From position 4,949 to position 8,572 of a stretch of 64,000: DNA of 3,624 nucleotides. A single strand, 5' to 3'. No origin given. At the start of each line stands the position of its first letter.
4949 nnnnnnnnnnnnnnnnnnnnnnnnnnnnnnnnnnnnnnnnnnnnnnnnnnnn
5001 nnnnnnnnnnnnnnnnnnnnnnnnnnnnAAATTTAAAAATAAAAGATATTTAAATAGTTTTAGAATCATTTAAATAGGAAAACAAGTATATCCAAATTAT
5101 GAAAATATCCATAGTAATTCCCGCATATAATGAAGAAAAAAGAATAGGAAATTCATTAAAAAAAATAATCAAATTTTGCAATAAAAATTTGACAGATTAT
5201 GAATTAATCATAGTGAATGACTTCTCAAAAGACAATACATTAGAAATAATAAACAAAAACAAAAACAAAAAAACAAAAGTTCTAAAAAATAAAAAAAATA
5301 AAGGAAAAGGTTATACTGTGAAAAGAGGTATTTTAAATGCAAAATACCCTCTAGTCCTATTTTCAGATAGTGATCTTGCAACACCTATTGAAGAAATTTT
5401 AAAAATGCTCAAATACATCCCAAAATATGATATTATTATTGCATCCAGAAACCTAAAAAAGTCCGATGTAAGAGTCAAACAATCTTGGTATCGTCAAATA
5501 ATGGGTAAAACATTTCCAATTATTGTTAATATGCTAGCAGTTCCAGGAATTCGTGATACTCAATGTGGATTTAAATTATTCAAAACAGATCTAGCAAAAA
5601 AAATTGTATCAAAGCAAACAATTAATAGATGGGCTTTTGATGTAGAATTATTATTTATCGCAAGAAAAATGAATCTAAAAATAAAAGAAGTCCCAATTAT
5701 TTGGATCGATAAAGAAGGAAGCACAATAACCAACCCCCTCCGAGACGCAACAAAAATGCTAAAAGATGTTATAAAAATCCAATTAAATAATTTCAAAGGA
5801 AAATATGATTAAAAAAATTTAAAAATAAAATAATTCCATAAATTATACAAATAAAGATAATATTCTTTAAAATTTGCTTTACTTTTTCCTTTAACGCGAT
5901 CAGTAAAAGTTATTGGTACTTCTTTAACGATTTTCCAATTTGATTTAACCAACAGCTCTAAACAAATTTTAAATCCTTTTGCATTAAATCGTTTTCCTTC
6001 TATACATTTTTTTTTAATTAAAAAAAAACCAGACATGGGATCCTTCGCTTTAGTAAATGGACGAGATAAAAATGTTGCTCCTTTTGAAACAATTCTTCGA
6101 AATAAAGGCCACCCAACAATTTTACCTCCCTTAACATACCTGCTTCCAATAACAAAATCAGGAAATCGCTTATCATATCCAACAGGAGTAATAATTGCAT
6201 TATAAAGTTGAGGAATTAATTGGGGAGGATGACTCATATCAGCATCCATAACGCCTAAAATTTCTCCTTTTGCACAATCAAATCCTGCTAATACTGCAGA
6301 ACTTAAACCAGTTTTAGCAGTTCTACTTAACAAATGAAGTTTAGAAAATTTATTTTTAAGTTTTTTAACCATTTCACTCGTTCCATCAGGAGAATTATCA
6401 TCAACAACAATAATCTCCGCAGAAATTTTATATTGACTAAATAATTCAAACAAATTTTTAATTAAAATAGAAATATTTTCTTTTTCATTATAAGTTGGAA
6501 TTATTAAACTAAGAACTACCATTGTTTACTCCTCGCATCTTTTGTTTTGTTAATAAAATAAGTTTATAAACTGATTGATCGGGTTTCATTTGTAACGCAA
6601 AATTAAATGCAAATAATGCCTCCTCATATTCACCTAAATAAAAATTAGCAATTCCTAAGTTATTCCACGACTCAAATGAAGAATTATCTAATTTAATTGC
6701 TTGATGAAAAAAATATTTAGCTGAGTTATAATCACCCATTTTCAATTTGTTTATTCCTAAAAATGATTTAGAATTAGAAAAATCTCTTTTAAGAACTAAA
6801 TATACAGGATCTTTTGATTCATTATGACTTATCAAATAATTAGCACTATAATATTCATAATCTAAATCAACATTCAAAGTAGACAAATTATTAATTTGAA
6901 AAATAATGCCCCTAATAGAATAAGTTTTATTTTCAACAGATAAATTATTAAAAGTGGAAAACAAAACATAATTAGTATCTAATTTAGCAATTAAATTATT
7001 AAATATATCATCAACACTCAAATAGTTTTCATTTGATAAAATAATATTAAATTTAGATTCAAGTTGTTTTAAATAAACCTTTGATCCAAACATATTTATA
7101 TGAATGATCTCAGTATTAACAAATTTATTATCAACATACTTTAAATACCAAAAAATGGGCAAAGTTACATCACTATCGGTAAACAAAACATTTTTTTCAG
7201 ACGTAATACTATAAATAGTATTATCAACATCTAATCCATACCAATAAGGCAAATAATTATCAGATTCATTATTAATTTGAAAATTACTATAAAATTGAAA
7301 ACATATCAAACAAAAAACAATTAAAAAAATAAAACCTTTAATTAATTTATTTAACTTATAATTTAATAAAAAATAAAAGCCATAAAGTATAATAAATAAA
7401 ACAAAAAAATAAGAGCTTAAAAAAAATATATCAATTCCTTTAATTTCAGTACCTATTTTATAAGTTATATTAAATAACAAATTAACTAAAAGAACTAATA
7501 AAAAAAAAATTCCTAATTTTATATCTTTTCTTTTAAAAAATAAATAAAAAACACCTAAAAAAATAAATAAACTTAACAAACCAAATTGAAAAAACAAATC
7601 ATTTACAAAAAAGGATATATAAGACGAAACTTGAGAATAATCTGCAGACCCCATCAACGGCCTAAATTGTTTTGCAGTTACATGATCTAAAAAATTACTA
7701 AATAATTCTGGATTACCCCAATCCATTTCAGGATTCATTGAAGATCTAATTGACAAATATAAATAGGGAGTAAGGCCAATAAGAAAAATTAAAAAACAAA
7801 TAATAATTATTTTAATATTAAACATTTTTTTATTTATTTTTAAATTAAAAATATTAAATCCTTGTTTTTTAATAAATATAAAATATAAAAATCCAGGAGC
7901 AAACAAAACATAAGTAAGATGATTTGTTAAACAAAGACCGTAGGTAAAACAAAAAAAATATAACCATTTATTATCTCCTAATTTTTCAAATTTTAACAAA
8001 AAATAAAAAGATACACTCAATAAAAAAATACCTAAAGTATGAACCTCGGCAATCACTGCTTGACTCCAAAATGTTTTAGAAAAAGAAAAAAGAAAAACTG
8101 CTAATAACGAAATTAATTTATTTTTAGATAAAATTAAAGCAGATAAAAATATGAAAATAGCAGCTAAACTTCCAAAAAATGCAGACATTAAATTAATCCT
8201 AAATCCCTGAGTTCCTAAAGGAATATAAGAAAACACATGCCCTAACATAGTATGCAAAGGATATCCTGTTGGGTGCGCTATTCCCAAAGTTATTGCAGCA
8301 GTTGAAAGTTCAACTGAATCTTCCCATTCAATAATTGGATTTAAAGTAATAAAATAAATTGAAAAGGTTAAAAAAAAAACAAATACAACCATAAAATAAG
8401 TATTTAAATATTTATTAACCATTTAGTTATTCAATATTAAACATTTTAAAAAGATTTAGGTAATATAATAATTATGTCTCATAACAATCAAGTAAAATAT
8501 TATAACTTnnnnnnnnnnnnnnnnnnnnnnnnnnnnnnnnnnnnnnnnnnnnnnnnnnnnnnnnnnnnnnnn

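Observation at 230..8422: LtaS-like/GDPD fusion enzyme within a GT2 plus GT-C glycosylation locus: possible glycerophosphate-polymer or lipid-headgroup remodelling system on an archaeal surface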

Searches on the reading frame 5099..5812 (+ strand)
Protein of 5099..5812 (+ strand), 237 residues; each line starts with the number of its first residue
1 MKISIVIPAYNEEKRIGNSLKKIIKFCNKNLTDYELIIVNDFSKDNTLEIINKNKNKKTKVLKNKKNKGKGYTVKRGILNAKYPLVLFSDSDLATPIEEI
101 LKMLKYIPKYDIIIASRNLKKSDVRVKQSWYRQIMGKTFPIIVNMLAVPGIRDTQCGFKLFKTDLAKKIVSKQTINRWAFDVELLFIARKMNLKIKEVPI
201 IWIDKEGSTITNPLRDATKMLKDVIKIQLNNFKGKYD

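Call 3: search_protein_families(library=pfam, proteins=[window:5099-5812:+], max_evalue=0.01)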
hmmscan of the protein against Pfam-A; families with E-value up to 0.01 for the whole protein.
window:5099-5812:+ (237 aa): 3 families
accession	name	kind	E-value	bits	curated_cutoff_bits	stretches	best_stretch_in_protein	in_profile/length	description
PF00535.33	Glycos_transf_2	-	3.2e-26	92.7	23.3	1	4-168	1-166/168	Glycosyl transferase family 2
PF10111.15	Glyco_tranf_2_2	-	1.3e-08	35.2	27.3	1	4-108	1-107/276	Glycosyltransferase like family 2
PF13641.12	Glyco_tranf_2_3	-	6.5e-08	33.3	27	1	3-129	3-134/230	Glycosyltransferase like family 2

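Call 4: search_protein_families(library=ncbifam, proteins=[window:5099-5812:+], max_evalue=0.01)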
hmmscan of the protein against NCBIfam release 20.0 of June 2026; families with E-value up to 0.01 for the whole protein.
window:5099-5812:+ (237 aa): 21 families
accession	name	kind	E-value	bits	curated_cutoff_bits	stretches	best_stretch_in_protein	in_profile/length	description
NF047588.1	GlcsyltransPgfSStrep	equivalog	2.7e-19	69.5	500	1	1-179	1-177/308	glycosyltransferase PgfS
NF041391.1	DPhHxTase_Halo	equivalog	5.4e-17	61.5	375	1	9-230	3-211/213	dolichyl-phosphate hexose transferase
TIGR03937.1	PgaC_IcaA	equivalog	5.1e-16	58.6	422.3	1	2-93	46-136/407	poly-beta-1,6-N-acetyl-D-glucosamine synthase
NF007986.1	PRK10714.1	equivalog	1.1e-15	57.5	529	1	2-170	7-173/316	undecaprenyl-phosphate 4-deoxy-4-formamido-L-arabinose transferase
TIGR04182.1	glyco_TIGR04182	equivalog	2.8e-12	46.6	325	1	3-227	2-217/293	S-layer glycoprotein N-glycosyltransferase AglJ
NF041875.1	EPS_EpsD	equivalog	1.3e-11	44.5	370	1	3-100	1-96/325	exopolysaccharide biosynthesis glycosyltransferase EpsD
TIGR04283.1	glyco_like_mftF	equivalog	2.5e-11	43.6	182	1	3-98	1-88/221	TIGR04283 family arsenosugar biosynthesis glycosyltransferase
NF010496.0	PRK13915.1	equivalog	3.5e-11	42.7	262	1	2-102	32-136/307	glucosyl-3-phosphoglycerate synthase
NF038302.1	EPS_HpsE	equivalog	3.6e-11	42.6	300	1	1-106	1-110/307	hormogonium polysaccharide biosynthesis glycosyltransferase HpsE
NF007482.0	PRK10073.1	equivalog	6.3e-11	41.8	423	1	2-93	7-96/334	glycosyltransferase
NF047683.1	TeichurnBiosyTuaG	equivalog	1.6e-10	41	400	1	2-111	7-115/252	teichuronic acid biosynthesis protein TuaG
NF058614.1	PPMAGASynPpgS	equivalog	1.4e-09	37.7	370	1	4-201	3-195/226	polyprenyl-phospho-N-acetylgalactosaminyl synthase PpgS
NF053739.1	GlytfEpsEBac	equivalog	1.1e-08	34.4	450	1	2-113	2-116/265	glycosyltransferase EpsE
NF050050.1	ProtGlycPglI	equivalog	3.2e-07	30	500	1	2-101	3-102/306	GalNAc(5)-diNAcBac-PP-undecaprenol beta-1,3-glucosyltransferase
TIGR03965.1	mycofact_glyco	equivalog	4e-06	26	280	1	2-94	75-166/467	mycofactocin biosynthesis glycosyltransferase MftF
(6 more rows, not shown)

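Call 25: search_solved_structures(query=window:5099-5812:+, max_evalue=0.00001)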
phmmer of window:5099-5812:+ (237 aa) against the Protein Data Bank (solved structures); distinct sequences matched with E-value up to 0.00001: 16.
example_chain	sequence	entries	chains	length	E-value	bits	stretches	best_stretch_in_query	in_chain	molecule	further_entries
5mlz_A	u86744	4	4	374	1.1e-16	64.3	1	1-202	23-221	Dolichol monophosphate mannose synthase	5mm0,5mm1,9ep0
5ekp_C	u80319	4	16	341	6.6e-14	55.2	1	2-151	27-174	Uncharacterized glycosyltransferase sll0501 | Glycosyltransferase sll0501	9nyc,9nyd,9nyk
5eke_A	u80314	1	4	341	6.6e-14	55.2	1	2-151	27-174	Uncharacterized glycosyltransferase sll0501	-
9nye_A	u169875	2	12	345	6.8e-14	55.2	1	2-151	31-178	Glycosyltransferase sll0501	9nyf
2z87_A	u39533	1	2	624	5.4e-12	48.9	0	3-95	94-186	Chondroitin synthase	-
2z86_A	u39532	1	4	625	5.5e-12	48.9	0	3-95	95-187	Chondroitin synthase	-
9hwj_A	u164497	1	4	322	6.7e-11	45.4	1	2-165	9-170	Undecaprenyl-phosphate 4-deoxy-4-formamido-L-arabinose transferase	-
6p61_A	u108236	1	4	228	1.6e-10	44.1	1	3-115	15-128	Glycosyltransferase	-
5tze_C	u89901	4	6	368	4.2e-09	39.5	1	1-111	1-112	Glycosyl transferase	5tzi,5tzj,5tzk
5tz8_A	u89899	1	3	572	7.1e-09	38.7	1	1-111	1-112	Glycosyl transferase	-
9bhc_C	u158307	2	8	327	2.9e-08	36.7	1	2-139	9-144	Undecaprenyl-phosphate 4-deoxy-4-formamido-L-arabinose transferase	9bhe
8vxh_A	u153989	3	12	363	3.8e-08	36.4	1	2-138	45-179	Undecaprenyl-phosphate 4-deoxy-4-formamido-L-arabinose transferase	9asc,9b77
6h1j_A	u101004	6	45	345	9.8e-07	31.7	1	2-95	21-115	Probable ss-1,3-N-acetylglucosaminyltransferase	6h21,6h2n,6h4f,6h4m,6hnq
8vh7_A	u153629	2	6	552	1.2e-06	31.4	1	3-102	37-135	Heparosan synthase B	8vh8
8viw_A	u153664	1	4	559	1.3e-06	31.4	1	3-102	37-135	Heparosan synthase B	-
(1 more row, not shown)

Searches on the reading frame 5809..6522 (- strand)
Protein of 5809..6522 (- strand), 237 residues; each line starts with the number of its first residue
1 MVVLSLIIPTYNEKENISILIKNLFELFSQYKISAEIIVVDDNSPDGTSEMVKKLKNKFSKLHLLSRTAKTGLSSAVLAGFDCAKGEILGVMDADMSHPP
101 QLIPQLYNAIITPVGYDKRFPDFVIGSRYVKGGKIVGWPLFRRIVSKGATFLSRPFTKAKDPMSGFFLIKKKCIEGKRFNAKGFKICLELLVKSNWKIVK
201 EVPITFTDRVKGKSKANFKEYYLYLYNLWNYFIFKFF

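Call 3: search_protein_families(library=pfam, proteins=[window:5809-6522:-], max_evalue=0.01)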
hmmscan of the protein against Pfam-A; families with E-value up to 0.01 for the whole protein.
window:5809-6522:- (237 aa): 3 families
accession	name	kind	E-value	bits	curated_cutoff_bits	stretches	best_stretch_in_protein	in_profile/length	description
PF00535.33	Glycos_transf_2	-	8e-30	104.4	23.3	1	5-170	1-160/168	Glycosyl transferase family 2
PF13641.12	Glyco_tranf_2_3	-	1e-07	32.7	27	1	4-110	3-111/230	Glycosyltransferase like family 2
PF10111.15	Glyco_tranf_2_2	-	2.2e-06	27.8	27.3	1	5-96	1-92/276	Glycosyltransferase like family 2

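Call 4: search_protein_families(library=ncbifam, proteins=[window:5809-6522:-], max_evalue=0.01)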
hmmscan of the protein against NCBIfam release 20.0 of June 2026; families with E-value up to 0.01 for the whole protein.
window:5809-6522:- (237 aa): 22 families
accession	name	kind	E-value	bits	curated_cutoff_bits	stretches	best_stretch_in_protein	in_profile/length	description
NF047588.1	GlcsyltransPgfSStrep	equivalog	2.8e-18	66.2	500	1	4-117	3-115/308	glycosyltransferase PgfS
NF007986.1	PRK10714.1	equivalog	5.8e-15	55.1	529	1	4-117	8-120/316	undecaprenyl-phosphate 4-deoxy-4-formamido-L-arabinose transferase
NF007482.0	PRK10073.1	equivalog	7.4e-14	51.5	423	1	3-110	7-106/334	glycosyltransferase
TIGR03937.1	PgaC_IcaA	equivalog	3.7e-13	49.2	422.3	1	4-96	47-136/407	poly-beta-1,6-N-acetyl-D-glucosamine synthase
NF038302.1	EPS_HpsE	equivalog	3.9e-13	49.1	300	1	4-102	3-103/307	hormogonium polysaccharide biosynthesis glycosyltransferase HpsE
TIGR04283.1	glyco_like_mftF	equivalog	1.7e-12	47.4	182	1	4-110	1-97/221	TIGR04283 family arsenosugar biosynthesis glycosyltransferase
TIGR04182.1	glyco_TIGR04182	equivalog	2.1e-12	47.1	325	1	5-213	3-197/293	S-layer glycoprotein N-glycosyltransferase AglJ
NF041875.1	EPS_EpsD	equivalog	3.2e-12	46.5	370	1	4-104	1-98/325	exopolysaccharide biosynthesis glycosyltransferase EpsD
NF050050.1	ProtGlycPglI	equivalog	7.3e-10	38.7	500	1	2-125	2-121/306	GalNAc(5)-diNAcBac-PP-undecaprenol beta-1,3-glucosyltransferase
NF058614.1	PPMAGASynPpgS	equivalog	7.5e-09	35.3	370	1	6-215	4-207/226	polyprenyl-phospho-N-acetylgalactosaminyl synthase PpgS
NF045692.1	OglycostaseCruG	equivalog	1.5e-08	34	600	1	4-110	43-152/386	2'-O-glycosyltransferase CruG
NF010496.0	PRK13915.1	equivalog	1.8e-08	33.8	262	1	4-112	33-144/307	glucosyl-3-phosphoglycerate synthase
NF047683.1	TeichurnBiosyTuaG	equivalog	4.1e-08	33.2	400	1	3-97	7-98/252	teichuronic acid biosynthesis protein TuaG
TIGR03469.1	HpnB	hypoth_equivalog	1.2e-07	31.1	379.25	1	5-107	47-157/386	hopene-associated glycosyltransferase HpnB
TIGR03965.1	mycofact_glyco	equivalog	4.7e-07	29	280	1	5-106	77-175/467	mycofactocin biosynthesis glycosyltransferase MftF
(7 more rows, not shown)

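Call 26: search_solved_structures(query=window:5809-6522:-, max_evalue=0.00001)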
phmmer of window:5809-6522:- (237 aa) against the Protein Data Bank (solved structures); distinct sequences matched with E-value up to 0.00001: 15.
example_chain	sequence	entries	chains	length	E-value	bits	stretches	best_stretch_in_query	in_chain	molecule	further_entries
5mlz_A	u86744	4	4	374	3.7e-54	187.2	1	4-230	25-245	Dolichol monophosphate mannose synthase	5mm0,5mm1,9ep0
5ekp_C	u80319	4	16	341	3.9e-13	52.9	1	2-108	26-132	Uncharacterized glycosyltransferase sll0501 | Glycosyltransferase sll0501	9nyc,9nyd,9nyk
9nye_A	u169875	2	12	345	4e-13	52.9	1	2-108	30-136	Glycosyltransferase sll0501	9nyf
5eke_A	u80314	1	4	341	4.1e-13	52.9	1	2-108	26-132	Uncharacterized glycosyltransferase sll0501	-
9bhc_C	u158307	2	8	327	9.9e-13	51.6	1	4-107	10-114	Undecaprenyl-phosphate 4-deoxy-4-formamido-L-arabinose transferase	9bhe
8vxh_A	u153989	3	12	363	1.3e-12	51.2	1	4-107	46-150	Undecaprenyl-phosphate 4-deoxy-4-formamido-L-arabinose transferase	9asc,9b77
9hwj_A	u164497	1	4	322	2.2e-12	50.5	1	4-117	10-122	Undecaprenyl-phosphate 4-deoxy-4-formamido-L-arabinose transferase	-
2z87_A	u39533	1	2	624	3.8e-07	33.4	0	4-107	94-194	Chondroitin synthase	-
2z86_A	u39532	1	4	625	3.8e-07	33.4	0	4-107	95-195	Chondroitin synthase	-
9omj_A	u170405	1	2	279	7.2e-07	32.4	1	4-103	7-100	Glycosyltransferase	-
9omm_A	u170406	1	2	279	7.2e-07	32.4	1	4-103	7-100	Glycosyltransferase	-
9omh_A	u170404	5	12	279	7.4e-07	32.4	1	4-103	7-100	Glycosyltransferase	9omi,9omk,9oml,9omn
6yv7_B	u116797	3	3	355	3.5e-06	30.2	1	5-100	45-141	Glycosyl transferase, family 2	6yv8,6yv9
6yv7_A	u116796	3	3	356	3.6e-06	30.2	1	5-100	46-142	Glycosyl transferase, family 2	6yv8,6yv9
9jma_A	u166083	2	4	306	5.7e-06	29.5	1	3-103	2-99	GalNAc(5)-diNAcBac-PP-undecaprenol beta-1,3-glucosyltransferase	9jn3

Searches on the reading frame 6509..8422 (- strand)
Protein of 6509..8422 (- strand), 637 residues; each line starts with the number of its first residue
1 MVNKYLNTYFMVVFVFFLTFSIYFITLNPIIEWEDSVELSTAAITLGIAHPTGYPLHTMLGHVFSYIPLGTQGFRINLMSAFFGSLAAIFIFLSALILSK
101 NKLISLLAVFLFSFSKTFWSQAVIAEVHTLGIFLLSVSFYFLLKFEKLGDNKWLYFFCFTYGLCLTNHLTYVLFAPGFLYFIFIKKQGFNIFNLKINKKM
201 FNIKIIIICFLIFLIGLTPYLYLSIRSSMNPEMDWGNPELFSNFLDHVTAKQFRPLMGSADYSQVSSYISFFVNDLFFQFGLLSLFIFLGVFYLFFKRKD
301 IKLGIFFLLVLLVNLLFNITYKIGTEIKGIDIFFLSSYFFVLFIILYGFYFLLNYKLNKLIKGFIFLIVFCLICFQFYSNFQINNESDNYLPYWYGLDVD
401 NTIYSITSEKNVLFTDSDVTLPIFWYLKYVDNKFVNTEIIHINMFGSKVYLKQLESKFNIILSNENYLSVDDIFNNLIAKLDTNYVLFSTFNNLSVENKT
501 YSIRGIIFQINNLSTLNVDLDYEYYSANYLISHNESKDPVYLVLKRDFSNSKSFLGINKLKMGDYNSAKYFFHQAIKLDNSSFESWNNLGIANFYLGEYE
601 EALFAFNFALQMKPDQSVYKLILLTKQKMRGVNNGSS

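Call 3: search_protein_families(library=pfam, proteins=[window:6509-8422:-], max_evalue=0.01)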
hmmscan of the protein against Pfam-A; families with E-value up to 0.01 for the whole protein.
window:6509-8422:- (637 aa): 11 families
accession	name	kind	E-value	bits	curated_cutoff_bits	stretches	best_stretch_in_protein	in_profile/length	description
PF11028.14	TMEM260-like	-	5.3e-32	111.5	24.2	1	35-187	1-175/179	Protein O-mannosyl-transferase TMEM260-like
PF00515.34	TPR_1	-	7.5e-12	45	27.8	1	584-615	2-33/34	Tetratricopeptide repeat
PF07719.23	TPR_2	-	1.3e-09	37.9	27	1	584-615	2-33/34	Tetratricopeptide repeat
PF13181.12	TPR_8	-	4.6e-06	26.8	25.7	0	584-615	2-33/34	Tetratricopeptide repeat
PF13414.12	TPR_11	-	7.2e-06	26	26.8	1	561-597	6-42/42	TPR repeat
PF13231.12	PMT_2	-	1.8e-05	25.5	26.1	1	70-211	18-152/160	Dolichyl-phosphate-mannose-protein mannosyltransferase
PF12895.13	ANAPC3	-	0.00069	20.3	27.2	1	560-606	34-79/82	Anaphase-promoting complex, cyclosome, subunit 3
PF13424.12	TPR_12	-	0.00069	20.2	30.1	1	553-613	7-75/77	Tetratricopeptide repeat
PF13431.12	TPR_17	-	0.00069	20.1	24.4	1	574-603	4-33/34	Tetratricopeptide repeat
PF14559.12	TPR_19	-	0.0017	19.1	25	1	560-620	2-62/68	Tetratricopeptide repeat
PF13432.12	TPR_16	-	0.003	18.4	32.7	1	556-615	4-63/65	Tetratricopeptide repeat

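Call 4: search_protein_families(library=ncbifam, proteins=[window:6509-8422:-], max_evalue=0.01)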
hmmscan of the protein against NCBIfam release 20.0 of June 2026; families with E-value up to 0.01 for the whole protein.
window:6509-8422:- (637 aa): 8 families
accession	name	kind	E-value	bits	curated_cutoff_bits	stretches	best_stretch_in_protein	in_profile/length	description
NF040959.1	MamA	equivalog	2e-05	24.2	200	1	545-624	101-181/204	magnetosome protein MamA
NF008391.2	PRK11189.1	equivalog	7.4e-05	22.4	250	1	562-617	78-133/297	lipoprotein NlpI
TIGR02552.1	LcrH_SycD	equivalog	0.0001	22.1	104.8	1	559-616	28-85/136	SycD/LcrH family type III secretion system chaperone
TIGR02521.1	type_IV_pilW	equivalog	0.00017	21.2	154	1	553-616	35-98/234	type IV pilus biogenesis/stability protein PilW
NF008017.0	PRK10747.1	equivalog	0.0016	17.3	608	1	536-621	282-366/398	protoheme IX biogenesis protein HemY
NF033920.0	C39_PA2778_fam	equivalog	0.0023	17.4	150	1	555-614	196-255/255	PA2778 family cysteine peptidase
TIGR02917.1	PEP_TPR_lipo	equivalog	0.0026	15.7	312.2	1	553-624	367-438/899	XrtA/PEP-CTERM system TPR-repeat protein PrsT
NF011886.0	PRK15359.1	equivalog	0.0094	15.7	146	0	560-629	69-138/144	type III secretion system chaperone protein SscB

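Call 27: search_solved_structures(query=window:6509-8422:-, max_evalue=0.01)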
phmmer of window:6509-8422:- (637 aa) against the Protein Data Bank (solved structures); distinct sequences matched with E-value up to 0.01: 48.
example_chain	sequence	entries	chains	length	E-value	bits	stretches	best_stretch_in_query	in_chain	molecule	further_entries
9qhb_A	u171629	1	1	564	3.8e-51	177.8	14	555-621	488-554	Engineered tetratricopeptide repeat protein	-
8bu0_A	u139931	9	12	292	1.4e-31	113.2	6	555-620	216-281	Consensus tetratricopeptide repeat protein | Crystal structure of an 8-repeat consensus TPR superhelix with Zinc. | Monomer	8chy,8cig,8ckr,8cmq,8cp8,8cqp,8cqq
9qhc_A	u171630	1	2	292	1.6e-28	103.1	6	556-616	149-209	Engineered tetratricopeptide repeat protein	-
9rql_A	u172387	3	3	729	4.9e-26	94.9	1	14-393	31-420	Protein O-mannosyl-transferase TMEM260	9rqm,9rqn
2fo7_A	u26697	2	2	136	1.5e-15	60.3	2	556-616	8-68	SYNTHETIC CONSENSUS TPR PROTEIN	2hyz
8ch0_A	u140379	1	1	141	1.9e-15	59.9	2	555-616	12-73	Consensus tetratricopeptide repeat protein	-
6v8e_A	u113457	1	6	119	2.1e-14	56.5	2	542-623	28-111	Designed protein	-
9gzg_A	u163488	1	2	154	2.5e-14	56.2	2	556-621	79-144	Engineered CTPR protein with glutamic acids for conductivity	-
6vfi_B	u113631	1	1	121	5.5e-14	55.1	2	542-615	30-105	O43_dn18B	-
6vfh_A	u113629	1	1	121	7.1e-14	54.7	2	542-617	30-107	T33_dn10A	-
1na0_A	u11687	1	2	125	4.6e-13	52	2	556-623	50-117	designed protein CTPR3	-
6vl6_B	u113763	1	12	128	9.3e-13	51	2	542-630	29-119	T33_dn2B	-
6vfj_B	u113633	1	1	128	7.3e-12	48.1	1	542-623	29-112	I53_dn5B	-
5hrz_A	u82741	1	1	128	2.5e-11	46.3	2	544-630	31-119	TPR domain protein 1na0C3_3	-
7kna_A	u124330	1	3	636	1e-10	44.3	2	541-624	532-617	Hemagglutinin,I53_dn5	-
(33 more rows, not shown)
